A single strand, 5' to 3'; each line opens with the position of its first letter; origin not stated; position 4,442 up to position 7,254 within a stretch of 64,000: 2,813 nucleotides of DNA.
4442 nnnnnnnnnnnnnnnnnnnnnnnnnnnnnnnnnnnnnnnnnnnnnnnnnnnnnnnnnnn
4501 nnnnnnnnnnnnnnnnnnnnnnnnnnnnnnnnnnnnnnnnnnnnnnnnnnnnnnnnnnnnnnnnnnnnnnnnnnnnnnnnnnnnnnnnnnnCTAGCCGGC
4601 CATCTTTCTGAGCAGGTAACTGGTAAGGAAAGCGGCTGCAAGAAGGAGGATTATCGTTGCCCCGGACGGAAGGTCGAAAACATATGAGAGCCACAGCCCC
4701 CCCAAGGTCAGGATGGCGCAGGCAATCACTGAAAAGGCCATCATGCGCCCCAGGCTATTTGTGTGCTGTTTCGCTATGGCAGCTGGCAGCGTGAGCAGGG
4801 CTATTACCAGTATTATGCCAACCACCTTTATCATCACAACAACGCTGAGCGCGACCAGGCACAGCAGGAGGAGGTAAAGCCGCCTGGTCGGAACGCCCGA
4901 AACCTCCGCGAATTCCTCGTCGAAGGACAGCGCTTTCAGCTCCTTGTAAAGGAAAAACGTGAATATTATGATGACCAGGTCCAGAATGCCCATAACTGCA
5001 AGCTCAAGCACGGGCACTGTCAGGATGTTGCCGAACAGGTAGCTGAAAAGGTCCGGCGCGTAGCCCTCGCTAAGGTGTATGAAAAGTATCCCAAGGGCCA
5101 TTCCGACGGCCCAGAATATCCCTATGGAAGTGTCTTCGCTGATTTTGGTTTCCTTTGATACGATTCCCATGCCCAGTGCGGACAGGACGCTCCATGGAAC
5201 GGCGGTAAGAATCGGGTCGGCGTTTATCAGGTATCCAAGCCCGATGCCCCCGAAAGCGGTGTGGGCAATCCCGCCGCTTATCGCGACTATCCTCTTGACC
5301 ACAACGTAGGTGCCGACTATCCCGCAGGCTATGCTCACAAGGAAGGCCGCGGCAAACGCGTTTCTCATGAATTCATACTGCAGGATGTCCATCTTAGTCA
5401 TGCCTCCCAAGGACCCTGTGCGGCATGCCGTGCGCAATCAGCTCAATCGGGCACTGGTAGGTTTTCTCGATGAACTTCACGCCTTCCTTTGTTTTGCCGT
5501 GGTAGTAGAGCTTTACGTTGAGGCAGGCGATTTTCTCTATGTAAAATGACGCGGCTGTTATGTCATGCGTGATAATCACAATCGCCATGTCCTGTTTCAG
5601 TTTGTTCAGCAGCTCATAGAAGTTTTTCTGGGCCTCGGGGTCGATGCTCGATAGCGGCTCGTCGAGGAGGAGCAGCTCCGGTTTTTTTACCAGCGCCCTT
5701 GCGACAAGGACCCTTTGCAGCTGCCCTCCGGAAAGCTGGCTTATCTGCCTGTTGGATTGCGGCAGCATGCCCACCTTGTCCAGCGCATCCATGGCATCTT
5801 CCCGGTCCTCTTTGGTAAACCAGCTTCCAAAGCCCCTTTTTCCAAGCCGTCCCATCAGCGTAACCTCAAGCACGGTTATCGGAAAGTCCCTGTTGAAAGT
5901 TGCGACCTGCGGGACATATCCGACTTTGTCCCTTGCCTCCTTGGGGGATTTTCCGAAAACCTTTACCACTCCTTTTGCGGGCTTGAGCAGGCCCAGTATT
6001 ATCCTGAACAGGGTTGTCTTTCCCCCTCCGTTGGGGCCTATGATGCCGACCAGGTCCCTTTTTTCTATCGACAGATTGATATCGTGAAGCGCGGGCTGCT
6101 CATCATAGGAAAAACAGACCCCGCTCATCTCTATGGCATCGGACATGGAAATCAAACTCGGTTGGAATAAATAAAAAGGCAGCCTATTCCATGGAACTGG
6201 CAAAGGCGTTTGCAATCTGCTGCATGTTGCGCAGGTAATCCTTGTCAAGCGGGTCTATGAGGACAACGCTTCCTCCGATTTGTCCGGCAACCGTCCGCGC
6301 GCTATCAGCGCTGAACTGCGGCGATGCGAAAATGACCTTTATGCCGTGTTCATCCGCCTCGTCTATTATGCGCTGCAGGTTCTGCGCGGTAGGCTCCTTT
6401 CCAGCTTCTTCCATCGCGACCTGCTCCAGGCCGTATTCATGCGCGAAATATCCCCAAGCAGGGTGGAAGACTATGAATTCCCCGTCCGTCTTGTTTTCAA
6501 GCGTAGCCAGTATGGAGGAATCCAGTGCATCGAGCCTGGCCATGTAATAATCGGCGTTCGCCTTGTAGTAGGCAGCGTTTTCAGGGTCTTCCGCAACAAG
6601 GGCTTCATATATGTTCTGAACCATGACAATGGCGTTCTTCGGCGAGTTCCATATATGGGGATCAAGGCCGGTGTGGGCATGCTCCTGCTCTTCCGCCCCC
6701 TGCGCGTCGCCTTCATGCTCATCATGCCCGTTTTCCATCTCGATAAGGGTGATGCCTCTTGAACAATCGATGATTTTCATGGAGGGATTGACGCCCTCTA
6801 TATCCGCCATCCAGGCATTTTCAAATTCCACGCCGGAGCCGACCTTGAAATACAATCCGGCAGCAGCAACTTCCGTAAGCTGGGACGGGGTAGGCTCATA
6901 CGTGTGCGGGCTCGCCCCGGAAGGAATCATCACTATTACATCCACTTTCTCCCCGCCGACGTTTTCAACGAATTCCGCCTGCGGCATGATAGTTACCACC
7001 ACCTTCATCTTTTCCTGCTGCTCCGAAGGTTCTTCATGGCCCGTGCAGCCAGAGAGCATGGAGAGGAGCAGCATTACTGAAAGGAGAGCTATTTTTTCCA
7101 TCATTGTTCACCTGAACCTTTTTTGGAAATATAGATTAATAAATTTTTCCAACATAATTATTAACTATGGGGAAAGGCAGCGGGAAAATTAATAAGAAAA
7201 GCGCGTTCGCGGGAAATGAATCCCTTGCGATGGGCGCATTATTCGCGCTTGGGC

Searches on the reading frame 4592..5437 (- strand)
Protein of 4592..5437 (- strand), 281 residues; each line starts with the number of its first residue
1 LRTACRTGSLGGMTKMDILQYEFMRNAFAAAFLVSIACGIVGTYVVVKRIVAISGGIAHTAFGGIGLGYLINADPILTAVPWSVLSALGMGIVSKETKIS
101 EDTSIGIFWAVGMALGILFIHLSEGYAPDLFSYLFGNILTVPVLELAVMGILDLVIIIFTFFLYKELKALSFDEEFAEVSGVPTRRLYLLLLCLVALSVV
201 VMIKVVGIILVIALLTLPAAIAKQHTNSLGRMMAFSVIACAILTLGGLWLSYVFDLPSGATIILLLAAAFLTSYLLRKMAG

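Call 3: search_protein_families(library=pfam, proteins=[window:4592-5437:-], max_evalue=0.01)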
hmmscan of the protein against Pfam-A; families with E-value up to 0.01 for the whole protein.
window:4592-5437:- (281 aa): 2 families
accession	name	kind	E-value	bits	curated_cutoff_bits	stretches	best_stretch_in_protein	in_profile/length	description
PF00950.22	ABC-3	-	8.3e-81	271.7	20.1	1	20-275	1-256/258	ABC 3 transport family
PF01032.23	FecCD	-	6.5e-10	39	26.5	1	114-277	145-310/311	FecCD transport family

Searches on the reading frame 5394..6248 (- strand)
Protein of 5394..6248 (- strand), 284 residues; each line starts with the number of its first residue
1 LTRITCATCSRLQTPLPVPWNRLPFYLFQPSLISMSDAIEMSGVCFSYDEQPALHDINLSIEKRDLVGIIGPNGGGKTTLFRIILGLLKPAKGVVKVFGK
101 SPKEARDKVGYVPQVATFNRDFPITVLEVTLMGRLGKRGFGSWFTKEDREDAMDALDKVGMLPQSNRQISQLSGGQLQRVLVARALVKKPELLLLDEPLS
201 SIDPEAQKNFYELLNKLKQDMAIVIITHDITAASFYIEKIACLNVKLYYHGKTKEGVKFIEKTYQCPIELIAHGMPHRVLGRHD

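Call 3: search_protein_families(library=pfam, proteins=[window:5394-6248:-], max_evalue=0.01)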
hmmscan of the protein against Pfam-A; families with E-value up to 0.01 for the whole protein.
window:5394-6248:- (284 aa): 5 families
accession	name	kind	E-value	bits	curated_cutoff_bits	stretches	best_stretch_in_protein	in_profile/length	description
PF00005.33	ABC_tran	-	9.9e-31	107.6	25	1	54-199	1-136/137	ABC transporter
PF13304.12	AAA_21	-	7.9e-14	52.8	27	2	168-229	234-299/304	AAA domain, putative AbiEii toxin, Type IV TA system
PF02463.25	SMC_N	-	1e-07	32.1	40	1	65-230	25-199/220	RecF/RecN/SMC N terminal domain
PF13476.12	AAA_23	-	0.0014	19.7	27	1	56-85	14-40/201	AAA domain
PF13175.12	AAA_15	-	0.0059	16.7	32.1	0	58-91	18-50/374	AAA ATPase domain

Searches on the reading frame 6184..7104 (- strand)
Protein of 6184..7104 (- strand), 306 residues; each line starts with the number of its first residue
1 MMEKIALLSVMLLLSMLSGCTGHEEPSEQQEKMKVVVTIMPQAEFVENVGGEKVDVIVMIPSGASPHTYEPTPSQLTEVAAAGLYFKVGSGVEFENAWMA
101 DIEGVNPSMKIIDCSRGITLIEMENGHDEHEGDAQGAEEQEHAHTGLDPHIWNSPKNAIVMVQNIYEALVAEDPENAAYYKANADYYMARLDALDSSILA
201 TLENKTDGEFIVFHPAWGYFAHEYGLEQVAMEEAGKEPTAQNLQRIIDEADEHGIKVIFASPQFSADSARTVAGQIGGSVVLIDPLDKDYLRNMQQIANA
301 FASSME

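Call 3: search_protein_families(library=pfam, proteins=[window:6184-7104:-], max_evalue=0.01)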
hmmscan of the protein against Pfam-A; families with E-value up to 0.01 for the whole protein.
window:6184-7104:- (306 aa): 1 family
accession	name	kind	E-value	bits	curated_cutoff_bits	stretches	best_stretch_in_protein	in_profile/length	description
PF01297.22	ZnuA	-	1.2e-75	254.8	29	1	35-302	1-261/263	Zinc-uptake complex component A periplasmic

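Call 58: search_solved_structures(query=window:6184-7104:-, max_evalue=1e-10, show_alignments=3)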
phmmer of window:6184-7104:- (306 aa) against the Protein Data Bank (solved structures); distinct sequences matched with E-value up to 1e-10: 48.
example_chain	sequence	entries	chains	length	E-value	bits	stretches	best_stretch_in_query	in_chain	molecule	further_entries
1pq4_A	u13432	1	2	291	3.4e-59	203.7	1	33-303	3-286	periplasmic binding protein component of an ABC type zinc uptake transporter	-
2ov1_A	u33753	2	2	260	5.3e-54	186.7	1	33-303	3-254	Periplasmic binding protein component of an ABC type zinc uptake transporter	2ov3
2o1e_A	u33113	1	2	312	2.2e-42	148.6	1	28-287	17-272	YcdH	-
4irm_A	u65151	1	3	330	1e-29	107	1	24-277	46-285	Mn transporter; MntC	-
3ujp_A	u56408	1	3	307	1.3e-29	106.6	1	24-277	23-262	Mn transporter subunit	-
1xvl_A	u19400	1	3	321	1.6e-29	106.4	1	24-277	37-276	Mn transporter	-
7jj8_B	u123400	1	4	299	4e-29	105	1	32-288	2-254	Zinc-binding lipoprotein AdcA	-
7jj9_A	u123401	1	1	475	1.5e-28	103.1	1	32-288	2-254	Zinc-binding lipoprotein AdcA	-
5hx7_A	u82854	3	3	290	4.1e-25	91.9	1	29-277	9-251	Manganese-binding lipoprotein MntA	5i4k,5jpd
6q1c_A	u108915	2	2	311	1e-24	90.5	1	5-286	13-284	Periplasmic chelated iron-binding protein YfeA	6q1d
5uxs_A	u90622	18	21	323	1.2e-24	90.3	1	5-286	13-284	Periplasmic chelated iron-binding protein YfeA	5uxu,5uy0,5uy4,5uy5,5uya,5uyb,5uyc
4utp_A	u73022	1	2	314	1.8e-23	86.4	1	3-265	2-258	MANGANESE ABC TRANSPORTER SUBSTRATE-BINDING LIPOPROTEIN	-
4uto_A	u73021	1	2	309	1.9e-23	86.4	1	3-265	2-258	MANGANESE ABC TRANSPORTER SUBSTRATE-BINDING LIPOPROTEIN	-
6xpn_B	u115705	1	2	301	2.7e-23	85.9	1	27-230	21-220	Periplasmic solute binding protein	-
5w56_A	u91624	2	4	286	3.5e-23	85.5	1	31-261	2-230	Periplasmic solute binding protein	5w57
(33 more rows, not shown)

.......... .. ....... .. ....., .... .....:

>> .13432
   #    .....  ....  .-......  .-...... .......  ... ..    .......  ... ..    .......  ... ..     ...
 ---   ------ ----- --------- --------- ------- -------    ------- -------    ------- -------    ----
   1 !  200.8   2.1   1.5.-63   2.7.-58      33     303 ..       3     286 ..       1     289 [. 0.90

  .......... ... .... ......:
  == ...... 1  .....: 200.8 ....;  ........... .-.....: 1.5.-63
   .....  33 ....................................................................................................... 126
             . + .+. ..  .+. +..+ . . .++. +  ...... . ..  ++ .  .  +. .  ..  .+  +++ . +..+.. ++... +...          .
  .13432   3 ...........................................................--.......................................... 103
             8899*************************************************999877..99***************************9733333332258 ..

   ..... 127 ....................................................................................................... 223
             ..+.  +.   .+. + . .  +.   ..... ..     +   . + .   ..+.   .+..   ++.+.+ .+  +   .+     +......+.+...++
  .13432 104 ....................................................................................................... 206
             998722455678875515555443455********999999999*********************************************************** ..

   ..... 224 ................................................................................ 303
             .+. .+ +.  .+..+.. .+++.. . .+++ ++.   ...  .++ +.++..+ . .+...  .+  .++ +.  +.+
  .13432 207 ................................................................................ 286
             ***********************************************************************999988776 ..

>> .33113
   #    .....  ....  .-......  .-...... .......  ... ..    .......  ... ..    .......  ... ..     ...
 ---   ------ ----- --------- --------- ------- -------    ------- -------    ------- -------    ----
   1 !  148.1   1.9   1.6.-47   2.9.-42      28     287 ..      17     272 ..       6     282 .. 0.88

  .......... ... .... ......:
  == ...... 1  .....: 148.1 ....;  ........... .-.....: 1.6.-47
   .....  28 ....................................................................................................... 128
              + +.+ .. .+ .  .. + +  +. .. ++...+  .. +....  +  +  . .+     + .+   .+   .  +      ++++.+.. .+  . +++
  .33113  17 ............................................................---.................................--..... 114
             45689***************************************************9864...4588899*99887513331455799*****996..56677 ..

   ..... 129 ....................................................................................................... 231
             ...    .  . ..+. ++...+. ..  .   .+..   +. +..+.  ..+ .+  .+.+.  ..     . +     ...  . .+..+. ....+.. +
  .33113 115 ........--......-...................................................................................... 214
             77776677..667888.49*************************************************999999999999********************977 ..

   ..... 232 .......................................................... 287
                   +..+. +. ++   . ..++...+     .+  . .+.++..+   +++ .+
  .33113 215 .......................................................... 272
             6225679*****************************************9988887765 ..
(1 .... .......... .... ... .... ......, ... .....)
